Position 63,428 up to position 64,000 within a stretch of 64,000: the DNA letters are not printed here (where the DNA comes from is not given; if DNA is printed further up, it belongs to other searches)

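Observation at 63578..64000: Heliorhodopsin-like gene starting at the 3' edge of the window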

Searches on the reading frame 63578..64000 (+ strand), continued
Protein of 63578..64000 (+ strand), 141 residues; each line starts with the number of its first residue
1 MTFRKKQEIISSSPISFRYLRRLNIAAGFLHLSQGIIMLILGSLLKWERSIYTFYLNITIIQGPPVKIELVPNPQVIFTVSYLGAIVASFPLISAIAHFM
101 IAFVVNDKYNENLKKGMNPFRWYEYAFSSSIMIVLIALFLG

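Call 16: list_cluster_members(proteins=[P0001, L001:10645-10821:+])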
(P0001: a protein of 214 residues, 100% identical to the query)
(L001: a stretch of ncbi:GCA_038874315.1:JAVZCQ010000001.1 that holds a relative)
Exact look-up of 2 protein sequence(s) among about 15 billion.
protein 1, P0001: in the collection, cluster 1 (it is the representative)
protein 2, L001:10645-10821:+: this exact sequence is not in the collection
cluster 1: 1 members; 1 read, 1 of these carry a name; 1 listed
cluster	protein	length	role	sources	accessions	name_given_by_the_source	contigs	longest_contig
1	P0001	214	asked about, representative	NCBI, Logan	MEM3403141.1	MAG: heliorhodopsin HeR [Nitrososphaeria archaeon]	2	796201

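Call 21: search_protein_families(library=ncbifam, proteins=[L001:10916-11407:-], max_evalue=0.01)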
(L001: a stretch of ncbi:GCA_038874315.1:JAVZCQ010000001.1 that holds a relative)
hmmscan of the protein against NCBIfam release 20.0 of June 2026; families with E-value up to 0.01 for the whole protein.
L001:10916-11407:- (163 aa): 0 families

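Call 23: find_encoding_contigs(protein=P0015, flank=6000, max_places=2)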
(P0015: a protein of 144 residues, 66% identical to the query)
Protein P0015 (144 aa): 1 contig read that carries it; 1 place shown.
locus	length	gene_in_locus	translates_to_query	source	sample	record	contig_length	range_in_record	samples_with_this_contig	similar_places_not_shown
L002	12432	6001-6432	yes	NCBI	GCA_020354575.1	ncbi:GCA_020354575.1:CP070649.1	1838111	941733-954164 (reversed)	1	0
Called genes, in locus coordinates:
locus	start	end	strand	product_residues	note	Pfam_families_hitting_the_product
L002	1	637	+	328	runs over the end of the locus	PF04463:2-thiour_desulf, PF08349:DUF1722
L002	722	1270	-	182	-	PF00106:adh_short, PF13561:adh_short_C2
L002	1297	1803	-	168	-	PF00881:Nitroreductase, PF14512:TM1586_NiRdase (weak), PF00881:Nitroreductase, PF14512:TM1586_NiRdase (weak)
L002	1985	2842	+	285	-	PF01040:UbiA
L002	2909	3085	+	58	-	-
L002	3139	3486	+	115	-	-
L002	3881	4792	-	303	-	PF03851:UvdE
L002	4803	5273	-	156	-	PF01243:PNPOx_N (weak), PF12900:Pyridox_ox_2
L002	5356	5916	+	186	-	PF20122:DUF6512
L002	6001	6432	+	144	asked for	PF18761:Heliorhodopsin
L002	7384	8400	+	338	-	PF26466:DNA_primase_lrg_N (faint), PF04104:DNA_primase_lrg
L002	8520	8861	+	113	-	PF12675:DUF3795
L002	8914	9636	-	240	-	PF08003:Methyltransf_9 (weak), PF13489:Methyltransf_23, PF07021:MetW, PF13847:Methyltransf_31, PF08241:Methyltransf_11, PF08242:Methyltransf_12 (weak), PF13649:Methyltransf_25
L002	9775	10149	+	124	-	PF07883:Cupin_2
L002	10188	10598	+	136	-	PF03848:TehB (weak), PF13489:Methyltransf_23 (weak), PF13847:Methyltransf_31 (weak), PF13649:Methyltransf_25, PF08241:Methyltransf_11 (weak)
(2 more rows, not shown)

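Call 24: find_encoding_contigs(protein=P0026, flank=6000, max_places=2)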
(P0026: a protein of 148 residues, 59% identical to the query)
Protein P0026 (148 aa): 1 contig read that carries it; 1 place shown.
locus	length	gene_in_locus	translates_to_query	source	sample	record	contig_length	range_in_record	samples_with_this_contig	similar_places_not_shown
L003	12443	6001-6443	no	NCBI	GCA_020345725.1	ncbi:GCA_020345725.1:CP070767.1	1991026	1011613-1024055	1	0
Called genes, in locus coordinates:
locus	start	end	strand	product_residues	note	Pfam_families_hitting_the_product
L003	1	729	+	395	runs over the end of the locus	PF02515:CoA_transf_3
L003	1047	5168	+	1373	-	PF05048:NosD, PF13229:Beta_helix, PF05048:NosD, PF13229:Beta_helix, PF05048:NosD, PF13229:Beta_helix, PF18911:PKD_4 (weak), PF00801:PKD (weak)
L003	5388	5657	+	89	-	PF00076:RRM_1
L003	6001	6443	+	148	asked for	PF18761:Heliorhodopsin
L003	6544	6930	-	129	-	PF01015:Ribosomal_S3Ae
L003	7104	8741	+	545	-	-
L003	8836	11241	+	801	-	PF10648:Gmad2 (faint), PF17957:Big_7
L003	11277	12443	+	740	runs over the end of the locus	PF28492:Beta_helix_4 (weak), PF05048:NosD (weak), PF13229:Beta_helix (weak), PF18911:PKD_4, PF00801:PKD (weak), PF18911:PKD_4, PF00801:PKD, PF13412:HTH_24, +5 more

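Call 30: find_encoding_contigs(protein=P0001, flank=4000, max_places=10)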
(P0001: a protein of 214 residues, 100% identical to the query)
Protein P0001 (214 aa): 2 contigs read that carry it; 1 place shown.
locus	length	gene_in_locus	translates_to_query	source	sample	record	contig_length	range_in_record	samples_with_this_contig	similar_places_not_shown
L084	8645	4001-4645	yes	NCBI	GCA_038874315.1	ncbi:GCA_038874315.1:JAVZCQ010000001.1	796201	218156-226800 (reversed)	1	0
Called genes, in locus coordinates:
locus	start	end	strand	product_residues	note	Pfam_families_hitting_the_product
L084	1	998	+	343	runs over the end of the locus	PF01916:DS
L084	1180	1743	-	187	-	PF01040:UbiA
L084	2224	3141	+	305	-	PF02931:Neur_chan_LBD (weak)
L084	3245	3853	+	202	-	-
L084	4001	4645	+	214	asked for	PF18761:Heliorhodopsin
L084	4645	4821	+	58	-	PF18761:Heliorhodopsin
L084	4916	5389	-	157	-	-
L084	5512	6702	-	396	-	PF00465:Fe-ADH, PF13685:Fe-ADH_2, PF25137:ADH_Fe_C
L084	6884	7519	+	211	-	-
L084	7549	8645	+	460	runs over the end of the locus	PF01979:Amidohydro_1, PF07969:Amidohydro_3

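Call 60: predict_structure(alignment_id=A2)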
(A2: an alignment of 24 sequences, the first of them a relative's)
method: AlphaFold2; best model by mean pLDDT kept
length: 214 residues; sequences in the alignment: 24
mean_pLDDT: 84.3   pTM: 0.66
mean pLDDT of the five models: 84.3, 82.5, 81.8, 80.9, 79.9
residues with pLDDT >= 90: 68; 70-90: 135; 50-70: 3; < 50: 8
segments of 3 or more residues with pLDDT < 50: 207-214
pLDDT, mean of each block of 10 residues (from residue 1): 79 80 92 91 79 82 83 82 86 91 86 82 91 89 88 96 91 90 93 84 55 32
secondary structure, 60 per line:
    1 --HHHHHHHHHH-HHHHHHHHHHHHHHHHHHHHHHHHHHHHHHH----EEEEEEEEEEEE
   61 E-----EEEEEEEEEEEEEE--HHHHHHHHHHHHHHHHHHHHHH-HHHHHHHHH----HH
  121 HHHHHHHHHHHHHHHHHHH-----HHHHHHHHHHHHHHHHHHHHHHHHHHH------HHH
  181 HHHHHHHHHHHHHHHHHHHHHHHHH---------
elements in order: H3-12 H14-44 E49-61 E67-80 H83-104 H106-114 H119-139 H145-171 H178-205

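Call 62: fold_search(model_id=the predicted structure, library=pdb)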
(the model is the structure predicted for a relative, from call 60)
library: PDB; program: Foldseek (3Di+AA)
matches with E <= 10: 148; with E <= 0.001: 9
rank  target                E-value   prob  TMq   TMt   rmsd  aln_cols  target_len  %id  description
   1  6is6                  1.3e-10  1.00  0.51  0.45   5.8       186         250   36  Crystal structure of Thermoplasmatales archaeon heliorhodopsin (released 2019-09-25)
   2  7clj                  6.9e-10  1.00  0.48  0.43   6.2       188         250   35  Crystal structure of Thermoplasmatales archaeon heliorhodopsin E108D mutant (released 2020-09-02)
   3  7u55                  1.3e-09  1.00  0.47  0.43   6.4       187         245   36  Crystal structure of Thermoplasmatales archaeon heliorhodopsin at pH 4.5 (released 2022-09-07)
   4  6su3_X                2.3e-07  1.00  0.45  0.40   8.2       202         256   30  Crystal structure of the 48C12 heliorhodopsin in the violet form at pH 8.8 (released 2019-12-11)
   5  9ljj_A                3.2e-07  1.00  0.46  0.41   7.5       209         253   32  cryo-EM structure of a nanobody bound heliorhodopsin (released 2025-02-12)
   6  6su3_A                4.2e-07  1.00  0.45  0.40   7.7       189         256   32  Crystal structure of the 48C12 heliorhodopsin in the violet form at pH 8.8 (released 2019-12-11)
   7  6su4_A                8.2e-07  1.00  0.47  0.42   6.9       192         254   33  Crystal structure of the 48C12 heliorhodopsin in the blue form at pH 4.3 (released 2019-12-11)
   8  6su4_X                1.2e-06  1.00  0.47  0.42   6.9       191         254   33  Crystal structure of the 48C12 heliorhodopsin in the blue form at pH 4.3 (released 2019-12-11)
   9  6uh3_A                4.2e-06  1.00  0.49  0.44   7.2       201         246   32  Crystal structure of bacterial heliorhodopsin 48C12 (released 2019-12-04)
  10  9b8o_U                1.8e-01  0.25  0.22  0.22  22.5       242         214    9  Synaptic Vesicle V-ATPase with synaptophysin and SidK, State 3, Vo (released 2024-06-26)
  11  7e4g_C                2.8e-01  0.87  0.32  0.35  11.1       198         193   15  Crystal structure of schizorhodopsin 4 (released 2021-02-24)
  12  9bra_s                4.1e-01  0.18  0.20  0.20  21.8       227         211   12  Intact V-ATPase State 2 and synaptophysin complex in mouse brain isolated synaptic vesicles (released 2024-06-19)
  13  7rz5_A                4.3e-01  0.09  0.12  0.07  22.0       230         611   16  Structure of the complex of LBD-TMD part of AMPA receptor GluA2 with auxiliary subunit TARP gamma-5 bound to competiti (released 2021-10-27)
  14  7e4g_A                4.7e-01  0.69  0.32  0.34  11.4       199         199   14  Crystal structure of schizorhodopsin 4 (released 2021-02-24)
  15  5awz                  8.3e-01  0.57  0.35  0.33  10.5       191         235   16  Crystal Structure of the Cell-Free Synthesized Membrane Protein, Acetabularia Rhodopsin I, at 1.57 angstrom (released 2015-08-26)
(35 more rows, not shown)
